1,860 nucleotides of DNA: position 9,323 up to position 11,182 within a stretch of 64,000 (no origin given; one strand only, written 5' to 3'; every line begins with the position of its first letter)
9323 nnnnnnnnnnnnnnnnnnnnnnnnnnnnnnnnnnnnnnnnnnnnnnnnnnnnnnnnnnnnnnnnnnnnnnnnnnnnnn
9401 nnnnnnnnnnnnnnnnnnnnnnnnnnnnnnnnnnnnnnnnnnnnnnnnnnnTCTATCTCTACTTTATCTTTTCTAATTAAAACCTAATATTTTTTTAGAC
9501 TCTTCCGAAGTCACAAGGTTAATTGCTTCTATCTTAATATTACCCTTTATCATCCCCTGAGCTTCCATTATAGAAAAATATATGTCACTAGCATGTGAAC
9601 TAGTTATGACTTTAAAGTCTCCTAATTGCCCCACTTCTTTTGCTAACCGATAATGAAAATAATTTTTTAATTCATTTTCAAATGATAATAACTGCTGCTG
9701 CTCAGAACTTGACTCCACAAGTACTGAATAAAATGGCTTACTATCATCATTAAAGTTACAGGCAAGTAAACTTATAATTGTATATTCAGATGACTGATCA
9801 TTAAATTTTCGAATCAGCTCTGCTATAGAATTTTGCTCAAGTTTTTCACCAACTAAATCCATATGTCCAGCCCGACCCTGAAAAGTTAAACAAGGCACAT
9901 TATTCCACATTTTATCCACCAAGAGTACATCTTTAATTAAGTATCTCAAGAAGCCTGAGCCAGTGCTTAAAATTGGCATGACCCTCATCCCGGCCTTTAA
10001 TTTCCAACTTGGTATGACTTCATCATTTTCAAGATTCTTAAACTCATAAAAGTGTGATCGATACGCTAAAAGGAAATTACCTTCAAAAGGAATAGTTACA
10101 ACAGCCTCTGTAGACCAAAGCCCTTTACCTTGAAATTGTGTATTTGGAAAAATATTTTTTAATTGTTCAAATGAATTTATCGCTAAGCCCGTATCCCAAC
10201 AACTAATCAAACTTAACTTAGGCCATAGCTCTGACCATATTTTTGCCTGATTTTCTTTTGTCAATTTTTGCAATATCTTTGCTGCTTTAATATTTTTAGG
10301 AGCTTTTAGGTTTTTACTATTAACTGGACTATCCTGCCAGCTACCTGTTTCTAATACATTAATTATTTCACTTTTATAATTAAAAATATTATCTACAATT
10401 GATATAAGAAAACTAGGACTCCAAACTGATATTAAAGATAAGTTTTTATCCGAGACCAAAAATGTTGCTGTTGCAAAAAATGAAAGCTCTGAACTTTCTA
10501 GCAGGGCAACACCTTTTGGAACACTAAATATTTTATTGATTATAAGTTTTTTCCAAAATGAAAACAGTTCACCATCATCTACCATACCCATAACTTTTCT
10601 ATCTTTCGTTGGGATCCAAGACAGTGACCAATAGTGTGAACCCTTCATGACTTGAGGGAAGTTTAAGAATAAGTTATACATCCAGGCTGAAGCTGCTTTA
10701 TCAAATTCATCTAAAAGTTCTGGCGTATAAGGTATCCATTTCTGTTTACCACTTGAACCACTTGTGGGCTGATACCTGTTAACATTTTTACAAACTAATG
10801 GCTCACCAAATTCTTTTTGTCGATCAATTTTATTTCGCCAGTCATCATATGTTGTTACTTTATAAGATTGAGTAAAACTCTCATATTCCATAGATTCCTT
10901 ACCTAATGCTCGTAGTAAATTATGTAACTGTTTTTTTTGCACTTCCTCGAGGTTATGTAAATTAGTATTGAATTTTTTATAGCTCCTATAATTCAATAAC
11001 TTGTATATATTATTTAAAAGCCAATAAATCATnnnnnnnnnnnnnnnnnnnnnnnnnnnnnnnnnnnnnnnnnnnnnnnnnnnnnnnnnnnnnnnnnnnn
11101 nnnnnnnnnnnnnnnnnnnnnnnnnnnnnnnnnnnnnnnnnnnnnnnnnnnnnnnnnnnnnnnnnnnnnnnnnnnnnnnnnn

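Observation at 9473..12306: GH3 adenylase directly coupled to a free-standing condensation domain with no carrier protein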

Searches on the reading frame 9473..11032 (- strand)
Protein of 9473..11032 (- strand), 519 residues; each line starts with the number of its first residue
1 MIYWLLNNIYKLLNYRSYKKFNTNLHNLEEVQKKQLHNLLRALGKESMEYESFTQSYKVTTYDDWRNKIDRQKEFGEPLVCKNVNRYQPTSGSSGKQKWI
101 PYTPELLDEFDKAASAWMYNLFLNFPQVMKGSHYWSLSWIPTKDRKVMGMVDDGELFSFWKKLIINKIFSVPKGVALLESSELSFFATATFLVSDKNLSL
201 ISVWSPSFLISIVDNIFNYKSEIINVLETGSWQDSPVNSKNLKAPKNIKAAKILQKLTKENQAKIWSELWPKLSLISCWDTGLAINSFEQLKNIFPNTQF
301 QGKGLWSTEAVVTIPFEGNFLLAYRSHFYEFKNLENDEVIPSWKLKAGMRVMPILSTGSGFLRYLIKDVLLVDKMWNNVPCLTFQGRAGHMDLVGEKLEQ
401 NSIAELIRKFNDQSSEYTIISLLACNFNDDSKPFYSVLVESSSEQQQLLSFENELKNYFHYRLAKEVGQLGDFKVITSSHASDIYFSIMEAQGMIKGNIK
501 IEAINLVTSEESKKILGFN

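Call 5: search_protein_families(library=pfam, proteins=[window:9473-11032:-], max_evalue=0.01)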
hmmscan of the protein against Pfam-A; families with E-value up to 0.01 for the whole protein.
window:9473-11032:- (519 aa): 2 families
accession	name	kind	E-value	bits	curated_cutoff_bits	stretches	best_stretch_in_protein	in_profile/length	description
PF03321.19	GH3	-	2e-31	109.8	23.6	1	19-299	3-303/304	GH3 family N-terminal domain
PF23571.1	GH3_M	-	4e-12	46.5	23.6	1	321-387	2-75/75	GH3 family central domain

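Call 6: search_protein_families(library=ncbifam, proteins=[window:9473-11032:-], max_evalue=0.01)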
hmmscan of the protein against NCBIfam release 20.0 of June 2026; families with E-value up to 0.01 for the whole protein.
window:9473-11032:- (519 aa): 0 families

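Call 8: find_homologous_proteins(query=window:9473-11032:-)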
Query window:9473-11032:- (519 aa): 1284 proteins with E <= 0.001 among 8000 candidates; the best 120 are listed.
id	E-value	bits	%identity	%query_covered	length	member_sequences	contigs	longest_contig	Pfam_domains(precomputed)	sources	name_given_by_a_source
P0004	0.0e+0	1174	100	100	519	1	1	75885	PF03321.20,PF23571.2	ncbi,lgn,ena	-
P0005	1.8e-217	741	63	99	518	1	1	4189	PF03321.20,PF23571.2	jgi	-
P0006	2.4e-216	737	61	100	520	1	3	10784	PF03321.20,PF23571.2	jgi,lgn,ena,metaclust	metaclust:\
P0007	1.4e-160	553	49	98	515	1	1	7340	PF03321.20,PF23571.2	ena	-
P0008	4.3e-155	535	65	71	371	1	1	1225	PF03321.20,PF23571.2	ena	-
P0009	1.7e-139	484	44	99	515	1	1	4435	PF03321.20,PF23571.2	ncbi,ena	-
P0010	5.0e-136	472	44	98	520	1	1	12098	PF03321.20,PF23571.2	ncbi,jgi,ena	jgi:hypothetical protein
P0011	9.8e-127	442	43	96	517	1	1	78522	PF03321.20,PF23571.2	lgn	-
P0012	4.8e-125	436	42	95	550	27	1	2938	PF03321.20,PF23571.2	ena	-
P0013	9.7e-124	432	42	95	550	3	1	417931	PF03321.20,PF23571.2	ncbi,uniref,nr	ncbi:hypothetical protein AKG98_1411 [Moritella sp. JT01]|uniref:GH3 family domain-containing protei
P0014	1.5e-123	431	46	88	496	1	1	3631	PF03321.20,PF23571.2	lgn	-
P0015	6.3e-123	429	42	95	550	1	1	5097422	PF03321.20,PF23571.2,PF23572.2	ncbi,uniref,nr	ncbi:GH3 auxin-responsive promoter family protein [Moritella sp. 28]|uniref:GH3 family domain-contai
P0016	7.5e-123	429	41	97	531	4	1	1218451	PF03321.20,PF23571.2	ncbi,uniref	ncbi:GH3 auxin-responsive promoter family protein [Paraglaciecola sp. 25GB23A]|uniref:GH3 family dom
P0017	1.2e-122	428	42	95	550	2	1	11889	PF03321.20,PF23571.2,PF23572.2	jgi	-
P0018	1.6e-122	428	42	95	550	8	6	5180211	PF03321.20,PF23571.2,PF23572.2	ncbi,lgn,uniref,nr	ncbi:GH3 family domain-containing protein [Moritella viscosa]|uniref:GH3 auxin-responsive promoter n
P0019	5.0e-122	426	42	97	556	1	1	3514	PF03321.20,PF23571.2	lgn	-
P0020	5.1e-122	426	41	97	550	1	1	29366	PF03321.20,PF23571.2,PF23572.2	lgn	-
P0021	1.5e-121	424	42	98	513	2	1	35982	PF03321.20,PF23571.2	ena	-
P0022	1.6e-121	424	41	95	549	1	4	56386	PF03321.20,PF23571.2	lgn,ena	-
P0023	2.4e-121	424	41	95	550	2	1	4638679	PF03321.20,PF23571.2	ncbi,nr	ncbi:GH3 auxin-responsive promoter family protein [Moritella sp. 24]|nr:GH3 auxin-responsive promote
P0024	2.7e-121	424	42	96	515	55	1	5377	PF03321.20,PF23571.2,PF23572.2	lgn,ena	-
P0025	7.2e-121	422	40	97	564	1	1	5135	PF03321.20,PF23571.2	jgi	jgi:hypothetical protein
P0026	2.7e-120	420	42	97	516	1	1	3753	PF03321.20,PF23571.2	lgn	-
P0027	3.0e-120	420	41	94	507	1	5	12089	PF03321.20,PF23571.2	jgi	-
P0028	4.6e-120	420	42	95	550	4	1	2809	PF03321.20,PF23571.2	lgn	-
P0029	5.2e-120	419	41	94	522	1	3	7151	PF03321.20,PF23571.2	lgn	-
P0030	7.0e-120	419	42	96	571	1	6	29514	PF03321.20,PF23571.2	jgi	jgi:hypothetical protein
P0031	7.2e-120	419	39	99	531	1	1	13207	PF03321.20,PF23571.2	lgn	-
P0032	2.1e-119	417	40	96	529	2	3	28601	PF03321.20,PF23571.2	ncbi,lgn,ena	-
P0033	3.1e-119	417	42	98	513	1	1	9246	PF03321.20,PF23571.2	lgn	-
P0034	6.9e-119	416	41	98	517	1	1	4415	PF03321.20,PF23571.2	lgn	-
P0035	4.4e-118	413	42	97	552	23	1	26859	PF03321.20,PF23571.2,PF23572.2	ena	-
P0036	1.2e-117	412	41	96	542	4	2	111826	PF03321.20,PF23571.2,PF23572.2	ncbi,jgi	ncbi:MAG: hypothetical protein ACI86X_002394 [Moritella sp.]|jgi:hypothetical protein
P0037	3.1e-117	410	42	94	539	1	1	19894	PF03321.20,PF23571.2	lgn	-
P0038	6.1e-117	409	40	97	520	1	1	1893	PF03321.20,PF23571.2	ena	-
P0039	2.3e-116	407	40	99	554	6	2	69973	PF03321.20,PF23571.2,PF23572.2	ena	-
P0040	2.8e-116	407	40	97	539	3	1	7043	PF03321.20,PF23571.2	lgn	-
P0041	3.0e-116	407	43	94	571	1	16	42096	PF03321.20,PF23571.2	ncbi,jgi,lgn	ncbi:MAG: hypothetical protein ACI8O8_001761 [Oleiphilaceae bacterium]|jgi:hypothetical protein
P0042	3.2e-116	407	41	96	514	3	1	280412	PF03321.20,PF23571.2,PF23572.2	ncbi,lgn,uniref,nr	ncbi:GH3 auxin-responsive promoter [Acinetobacter sp. ANC 5054]|uniref:GH3 family domain-containing 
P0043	3.3e-116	407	42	95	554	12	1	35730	PF03321.20,PF23571.2,PF23572.2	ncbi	-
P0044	5.4e-116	406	40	92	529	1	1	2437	PF03321.20,PF23571.2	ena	-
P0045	6.2e-116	406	40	96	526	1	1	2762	PF03321.20,PF23571.2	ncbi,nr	ncbi:MAG: GH3 auxin-responsive promoter family protein [Bdellovibrionota bacterium]|nr:GH3 auxin-res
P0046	2.2e-115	404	40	96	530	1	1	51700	PF03321.20,PF23571.2,PF23572.2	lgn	-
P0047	2.2e-115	404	41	94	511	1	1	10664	PF03321.20,PF23571.2,PF23572.2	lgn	-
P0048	2.7e-115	404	41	96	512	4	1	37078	PF03321.20,PF23571.2,PF23572.2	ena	-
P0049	3.3e-115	403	41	97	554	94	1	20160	PF03321.20,PF23571.2,PF23572.2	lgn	-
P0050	4.5e-115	403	39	97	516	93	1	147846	PF03321.20,PF23571.2,PF23572.2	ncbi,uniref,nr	ncbi:GH3 auxin-responsive promoter family protein [Acinetobacter sp. YH12029]|uniref:GH3 family doma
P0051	4.9e-115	403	40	96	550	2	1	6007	PF03321.20,PF23571.2,PF23572.2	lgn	-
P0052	5.6e-115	403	40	97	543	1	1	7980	PF03321.20,PF23571.2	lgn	-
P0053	7.3e-115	402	41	97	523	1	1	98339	PF03321.20,PF23571.2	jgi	jgi:hypothetical protein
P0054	7.8e-115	402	42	94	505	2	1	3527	PF03321.20,PF23571.2,PF23572.2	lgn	-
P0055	9.0e-115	402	42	92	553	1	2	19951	PF03321.20,PF23571.2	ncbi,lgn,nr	ncbi:MAG: GH3 auxin-responsive promoter family protein [Oleibacter sp.]|nr:GH3 auxin-responsive prom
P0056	1.3e-114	402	41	97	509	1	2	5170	PF03321.20,PF23571.2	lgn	-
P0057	1.4e-114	401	39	97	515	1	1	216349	PF03321.20,PF23571.2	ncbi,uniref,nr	ncbi:GH3 auxin-responsive promoter family protein [Halobacteriovorax sp. HLS]|uniref:GH3 family doma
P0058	1.5e-114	401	38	97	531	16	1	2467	PF03321.20,PF23571.2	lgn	-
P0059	1.6e-114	401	41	97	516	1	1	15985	PF03321.20,PF23571.2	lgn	-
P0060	1.7e-114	401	42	96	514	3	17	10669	PF03321.20,PF23571.2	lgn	-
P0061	2.0e-114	401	41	98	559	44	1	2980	PF03321.20,PF23571.2,PF23572.2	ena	-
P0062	2.0e-114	401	40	96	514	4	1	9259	PF03321.20,PF23571.2,PF23572.2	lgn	-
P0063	4.2e-114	400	41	96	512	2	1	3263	PF03321.20,PF23571.2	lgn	-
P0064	5.9e-114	399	39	98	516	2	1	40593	PF03321.20,PF23571.2,PF23572.2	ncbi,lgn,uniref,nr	ncbi:GH3 auxin-responsive promoter [Acinetobacter calcoaceticus]|uniref:GH3 auxin-responsive promote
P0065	7.4e-114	399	38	97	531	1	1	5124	PF03321.20,PF23571.2,PF23572.2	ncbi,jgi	jgi:hypothetical protein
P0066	8.3e-114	399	38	95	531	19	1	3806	PF03321.20,PF23571.2,PF23572.2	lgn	-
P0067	9.1e-114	399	40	96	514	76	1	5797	PF03321.20,PF23571.2,PF23572.2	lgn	-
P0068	9.6e-114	399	40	95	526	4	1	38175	PF03321.20,PF23571.2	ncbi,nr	ncbi:GH3 auxin-responsive promoter family protein [Bacteriovoracales bacterium]|nr:GH3 auxin-respons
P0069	2.1e-113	398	41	96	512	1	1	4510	PF03321.20,PF23571.2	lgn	-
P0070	3.6e-113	397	40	97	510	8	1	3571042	PF03321.20,PF23571.2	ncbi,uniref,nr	ncbi:GH3 family domain-containing protein [Acinetobacter shaoyimingii]|uniref:GH3 auxin-responsive p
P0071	4.2e-113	397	39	93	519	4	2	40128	PF03321.20,PF23571.2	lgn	-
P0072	8.6e-113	396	38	99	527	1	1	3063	PF03321.20,PF23571.2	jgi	jgi:hypothetical protein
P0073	1.0e-112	395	41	90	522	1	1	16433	PF03321.20,PF23571.2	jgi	jgi:hypothetical protein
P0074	1.1e-112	395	38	99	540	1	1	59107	PF03321.20,PF23571.2,PF23572.2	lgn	-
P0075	1.1e-112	395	39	96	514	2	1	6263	PF03321.20,PF23571.2,PF23572.2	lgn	-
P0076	1.1e-112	395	39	96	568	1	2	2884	PF03321.20,PF23571.2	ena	-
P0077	1.4e-112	395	39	97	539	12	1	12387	PF03321.20,PF23571.2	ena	-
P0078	1.7e-112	395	39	96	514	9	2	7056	PF03321.20,PF23571.2,PF23572.2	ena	-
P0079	1.8e-112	394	39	97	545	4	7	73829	PF03321.20,PF23571.2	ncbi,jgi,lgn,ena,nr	ncbi:MAG: GH3 auxin-responsive promoter [Oceanospirillaceae bacterium]|jgi:hypothetical protein|nr:G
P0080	2.1e-112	394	41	97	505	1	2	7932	PF03321.20,PF23571.2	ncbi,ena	-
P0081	2.2e-112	394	39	94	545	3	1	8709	PF03321.20,PF23571.2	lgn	-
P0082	2.2e-112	394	39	97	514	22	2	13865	PF03321.20,PF23571.2,PF23572.2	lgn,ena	-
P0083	2.5e-112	394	40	95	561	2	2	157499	PF03321.20,PF23571.2,PF23572.2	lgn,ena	-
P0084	2.9e-112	394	39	97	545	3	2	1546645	PF03321.20,PF23571.2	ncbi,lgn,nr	ncbi:MAG: GH3 auxin-responsive promoter family protein [Alcanivoracaceae bacterium]|nr:GH3 auxin-res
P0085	3.0e-112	394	40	96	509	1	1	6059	PF03321.20,PF23571.2,PF23572.2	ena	-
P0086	3.0e-112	394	40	87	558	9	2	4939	PF03321.20,PF23571.2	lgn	-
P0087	4.1e-112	393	40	97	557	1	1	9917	PF03321.20,PF23571.2,PF23572.2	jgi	jgi:hypothetical protein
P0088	4.1e-112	393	39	95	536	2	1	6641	PF03321.20,PF23571.2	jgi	jgi:hypothetical protein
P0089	4.3e-112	393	39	96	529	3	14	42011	PF03321.20,PF23571.2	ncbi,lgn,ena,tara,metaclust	tara:strand:- start:2293 stop:3882 length:1590 start_codon:yes stop_codon:yes gene_type:complete|met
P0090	4.7e-112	393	39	97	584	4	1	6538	PF03321.20,PF23571.2,PF23572.2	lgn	-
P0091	5.3e-112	393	38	95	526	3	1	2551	PF03321.20,PF23571.2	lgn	-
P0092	6.2e-112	393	39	96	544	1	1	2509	PF03321.20,PF23571.2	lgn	-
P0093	7.1e-112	392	38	96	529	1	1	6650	PF03321.20,PF23571.2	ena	-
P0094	8.0e-112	392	38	95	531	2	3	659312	PF03321.20,PF23571.2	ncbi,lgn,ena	-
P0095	8.8e-112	392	41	96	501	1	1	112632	PF03321.20,PF23571.2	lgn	-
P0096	8.9e-112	392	40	97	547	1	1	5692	PF03321.20,PF23571.2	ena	-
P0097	9.5e-112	392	39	97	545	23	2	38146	PF03321.20,PF23571.2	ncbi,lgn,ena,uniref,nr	ncbi:GH3 family domain-containing protein [Thalassolituus sp. UBA2009]|uniref:GH3 family domain-cont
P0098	1.1e-111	392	39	95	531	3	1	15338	PF03321.20,PF23571.2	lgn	-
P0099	1.1e-111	392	39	95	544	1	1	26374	PF03321.20,PF23571.2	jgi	jgi:hypothetical protein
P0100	1.2e-111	392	39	95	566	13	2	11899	PF03321.20,PF23571.2,PF23572.2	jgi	jgi:hypothetical protein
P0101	1.7e-111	391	41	94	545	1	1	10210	PF03321.20,PF23571.2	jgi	jgi:hypothetical protein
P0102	1.8e-111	391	40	97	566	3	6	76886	PF03321.20,PF23571.2,PF23572.2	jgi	-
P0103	2.4e-111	391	41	95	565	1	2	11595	PF03321.20,PF23571.2,PF23572.2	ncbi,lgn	-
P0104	2.5e-111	391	41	95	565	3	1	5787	PF03321.20,PF23571.2,PF23572.2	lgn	-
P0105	3.3e-111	390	39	96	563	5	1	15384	PF03321.20,PF23571.2,PF23572.2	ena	-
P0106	3.5e-111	390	40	95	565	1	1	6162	PF03321.20,PF23571.2,PF23572.2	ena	-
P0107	3.6e-111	390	37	96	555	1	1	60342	PF03321.20,PF23571.2,PF23572.2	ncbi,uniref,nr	ncbi:GH3 auxin-responsive promoter family protein [Exilibacterium tricleocarpae]|uniref:GH3 auxin-re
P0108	3.9e-111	390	39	96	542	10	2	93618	PF03321.20,PF23571.2,PF23572.2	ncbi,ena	-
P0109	4.1e-111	390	40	96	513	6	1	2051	PF03321.20,PF23571.2,PF23572.2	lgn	-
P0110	4.3e-111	390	40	98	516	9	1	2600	PF03321.20,PF23571.2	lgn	-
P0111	4.6e-111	390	40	98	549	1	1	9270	PF03321.20,PF23571.2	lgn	-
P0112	4.9e-111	390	39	94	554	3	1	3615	PF03321.20,PF23571.2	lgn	-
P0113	5.0e-111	390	40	98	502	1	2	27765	PF03321.20,PF23571.2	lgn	-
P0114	8.1e-111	389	39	96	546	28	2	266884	PF03321.20,PF23571.2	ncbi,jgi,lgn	-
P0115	1.0e-110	389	41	94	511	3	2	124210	PF03321.20,PF23571.2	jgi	jgi:hypothetical protein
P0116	1.1e-110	389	39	95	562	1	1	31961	PF03321.20,PF23571.2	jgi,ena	-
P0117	1.1e-110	389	39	95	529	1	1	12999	PF03321.20,PF23571.2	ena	-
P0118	1.3e-110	388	41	92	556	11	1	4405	PF03321.20,PF23571.2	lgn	-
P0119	1.5e-110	388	38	96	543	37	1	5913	PF03321.20,PF23571.2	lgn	-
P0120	1.5e-110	388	38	96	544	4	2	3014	PF03321.20,PF23571.2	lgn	-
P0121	1.6e-110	388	40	96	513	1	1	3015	PF03321.20,PF23571.2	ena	-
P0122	1.7e-110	388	38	97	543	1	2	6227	PF03321.20,PF23571.2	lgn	-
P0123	1.8e-110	388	39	95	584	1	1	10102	PF03321.20,PF23571.2,PF23572.2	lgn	-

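Call 10: find_encoding_contigs(protein=P0006, flank=10000, max_places=3)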
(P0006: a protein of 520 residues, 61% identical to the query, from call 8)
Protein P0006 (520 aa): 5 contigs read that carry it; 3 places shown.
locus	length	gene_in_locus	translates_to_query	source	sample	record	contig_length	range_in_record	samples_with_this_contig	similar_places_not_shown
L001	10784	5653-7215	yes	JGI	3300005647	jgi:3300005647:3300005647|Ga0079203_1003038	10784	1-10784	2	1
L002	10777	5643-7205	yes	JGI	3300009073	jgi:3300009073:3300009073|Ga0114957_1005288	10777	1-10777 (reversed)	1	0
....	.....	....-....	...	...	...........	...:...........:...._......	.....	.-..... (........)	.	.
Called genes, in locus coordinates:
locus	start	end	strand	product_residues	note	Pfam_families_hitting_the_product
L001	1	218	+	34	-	?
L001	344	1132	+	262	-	-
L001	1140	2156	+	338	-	PF00355:Rieske, PF19112:VanA_C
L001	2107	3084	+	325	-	PF00487:FA_desaturase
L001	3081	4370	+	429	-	PF00067:p450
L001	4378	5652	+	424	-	PF00668:Condensation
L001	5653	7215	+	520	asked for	PF03321:GH3, PF23571:GH3_M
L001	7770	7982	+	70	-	-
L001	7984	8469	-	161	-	PF06127:Mpo1-like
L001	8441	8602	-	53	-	-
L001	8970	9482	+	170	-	-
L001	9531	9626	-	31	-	-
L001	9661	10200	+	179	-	PF08240:ADH_N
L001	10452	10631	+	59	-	-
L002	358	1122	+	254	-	-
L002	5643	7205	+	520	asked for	PF03321:GH3, PF23571:GH3_M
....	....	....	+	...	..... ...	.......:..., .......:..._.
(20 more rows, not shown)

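Call 11: find_encoding_contigs(protein=P0011, flank=10000, max_places=2)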
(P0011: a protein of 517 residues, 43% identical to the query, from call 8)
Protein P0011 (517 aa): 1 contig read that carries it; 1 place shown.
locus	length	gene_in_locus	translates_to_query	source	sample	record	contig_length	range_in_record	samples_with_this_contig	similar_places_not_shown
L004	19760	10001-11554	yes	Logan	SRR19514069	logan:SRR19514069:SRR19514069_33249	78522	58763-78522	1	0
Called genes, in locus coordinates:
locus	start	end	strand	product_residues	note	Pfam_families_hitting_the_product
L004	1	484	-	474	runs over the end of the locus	-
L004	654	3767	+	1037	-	PF00133:tRNA-synt_1, PF09334:tRNA-synt_1g (weak), PF08264:Anticodon_1, PF19302:DUF5915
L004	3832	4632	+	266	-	-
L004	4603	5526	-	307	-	PF04116:FA_hydroxylase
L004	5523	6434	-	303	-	PF09587:PGA_cap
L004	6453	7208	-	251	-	-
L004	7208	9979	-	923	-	PF03116:NQR2_RnfD_RnfE, PF01839:FG-GAP (faint), PF13517:FG-GAP_3, PF07593:UnbV_ASPIC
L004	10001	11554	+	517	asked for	PF03321:GH3, PF23571:GH3_M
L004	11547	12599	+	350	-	PF00355:Rieske, PF19112:VanA_C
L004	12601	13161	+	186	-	-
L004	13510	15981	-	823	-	-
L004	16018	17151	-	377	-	-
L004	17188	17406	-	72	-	PF01165:Ribosomal_S21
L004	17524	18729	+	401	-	PF01078:Mg_chelatase (faint), PF05496:RuvB_N, PF14532:Sigma54_activ_2 (weak), PF00004:AAA, PF07728:AAA_5 (weak), PF13173:AAA_14 (weak), PF16193:AAA_assoc_2, PF12002:MgsA_C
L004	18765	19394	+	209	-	PF01300:Sua5_yciO_yrdC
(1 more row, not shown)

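Call 12: find_encoding_contigs(protein=P0057, flank=10000, max_places=2)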
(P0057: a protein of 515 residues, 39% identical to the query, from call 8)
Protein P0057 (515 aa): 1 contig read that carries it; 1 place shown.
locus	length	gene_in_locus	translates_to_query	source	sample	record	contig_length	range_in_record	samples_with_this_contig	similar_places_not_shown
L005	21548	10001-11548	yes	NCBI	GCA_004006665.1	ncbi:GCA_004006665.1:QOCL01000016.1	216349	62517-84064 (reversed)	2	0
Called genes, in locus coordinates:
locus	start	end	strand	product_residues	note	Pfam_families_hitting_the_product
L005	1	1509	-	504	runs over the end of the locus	-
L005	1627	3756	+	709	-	PF03176:MMPL (faint)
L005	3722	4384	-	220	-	PF14378:PAP2_3 (weak), PF01569:PAP2 (weak)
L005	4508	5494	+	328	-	PF00487:FA_desaturase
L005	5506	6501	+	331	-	PF00487:FA_desaturase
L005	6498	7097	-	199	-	-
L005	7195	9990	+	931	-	PF01839:FG-GAP (faint), PF03116:NQR2_RnfD_RnfE (weak), PF13517:FG-GAP_3, PF07593:UnbV_ASPIC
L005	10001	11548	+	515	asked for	PF03321:GH3, PF23571:GH3_M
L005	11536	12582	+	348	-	PF00355:Rieske, PF19112:VanA_C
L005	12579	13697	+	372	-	-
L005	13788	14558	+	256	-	-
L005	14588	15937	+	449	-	PF02310:B12-binding, PF04055:Radical_SAM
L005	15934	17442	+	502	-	PF02310:B12-binding, PF04055:Radical_SAM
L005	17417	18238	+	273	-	PF00487:FA_desaturase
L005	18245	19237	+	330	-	PF00355:Rieske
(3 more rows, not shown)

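Call 13: find_encoding_contigs(protein=P0050, flank=8000, max_places=1)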
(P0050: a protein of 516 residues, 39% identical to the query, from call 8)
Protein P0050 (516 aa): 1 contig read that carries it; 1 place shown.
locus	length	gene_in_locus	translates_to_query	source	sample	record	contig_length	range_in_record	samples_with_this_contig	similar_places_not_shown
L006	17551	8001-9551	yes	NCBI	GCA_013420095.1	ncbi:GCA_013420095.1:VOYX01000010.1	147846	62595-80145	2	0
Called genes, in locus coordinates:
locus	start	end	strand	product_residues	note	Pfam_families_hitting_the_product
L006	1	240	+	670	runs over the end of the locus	PF11992:TgpA_N, PF01841:Transglut_core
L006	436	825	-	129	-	PF01609:DDE_Tnp_1, PF13359:DDE_Tnp_4 (weak), PF13612:DDE_Tnp_1_3 (weak), PF13586:DDE_Tnp_1_2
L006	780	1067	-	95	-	PF13340:DUF4096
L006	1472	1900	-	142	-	PF02566:OsmC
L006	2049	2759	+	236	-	PF00027:cNMP_binding, PF13545:HTH_Crp_2, PF00325:Crp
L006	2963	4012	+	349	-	PF00248:Aldo_ket_red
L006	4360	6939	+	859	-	PF02861:Clp_N, PF13191:AAA_16 (weak), PF00004:AAA, PF17871:AAA_lid_9, PF00004:AAA, PF07724:AAA_2, PF07728:AAA_5, PF10431:ClpB_D2-small, +4 more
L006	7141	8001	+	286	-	-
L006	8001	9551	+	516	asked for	PF03321:GH3, PF23571:GH3_M, PF23572:GH3_C (weak)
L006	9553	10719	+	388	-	-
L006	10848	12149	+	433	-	PF06097:DUF945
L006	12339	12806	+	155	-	-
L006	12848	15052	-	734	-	PF22020:RlmL_1st, PF02926:THUMP, PF01170:UPF0020, PF05175:MTS (faint), PF10672:Methyltrans_SAM, PF03602:Cons_hypoth95 (weak)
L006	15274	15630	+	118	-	-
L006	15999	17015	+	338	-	PF02729:OTCace_N, PF00185:OTCace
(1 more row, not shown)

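Call 14: find_encoding_contigs(protein=P0018, flank=8000, max_places=1)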
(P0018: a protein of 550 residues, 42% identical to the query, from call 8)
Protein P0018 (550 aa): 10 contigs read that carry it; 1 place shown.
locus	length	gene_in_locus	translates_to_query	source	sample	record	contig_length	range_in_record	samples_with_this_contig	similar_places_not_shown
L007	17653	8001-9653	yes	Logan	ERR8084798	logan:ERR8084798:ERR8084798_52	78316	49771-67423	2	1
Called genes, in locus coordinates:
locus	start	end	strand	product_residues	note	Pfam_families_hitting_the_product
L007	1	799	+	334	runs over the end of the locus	PF17773:UPF0176_N, PF00581:Rhodanese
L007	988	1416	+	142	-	PF14347:DUF4399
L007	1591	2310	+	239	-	PF00882:Zn_dep_PLPC, PF13803:DUF4184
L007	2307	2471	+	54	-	-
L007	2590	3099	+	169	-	-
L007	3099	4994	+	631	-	PF00990:GGDEF, PF00563:EAL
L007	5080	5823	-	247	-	PF01925:TauE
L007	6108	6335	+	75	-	PF12088:DUF3565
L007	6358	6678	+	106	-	PF09413:DUF2007, PF24463:DUF7577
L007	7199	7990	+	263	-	-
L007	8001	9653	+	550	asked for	PF03321:GH3, PF23572:GH3_C (faint), PF23571:GH3_M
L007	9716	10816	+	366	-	-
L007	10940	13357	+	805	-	PF25917:BSH_RND (weak)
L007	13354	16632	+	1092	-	PF00873:ACR_tran, PF02355:SecD_SecF_C (faint)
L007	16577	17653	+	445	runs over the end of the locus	-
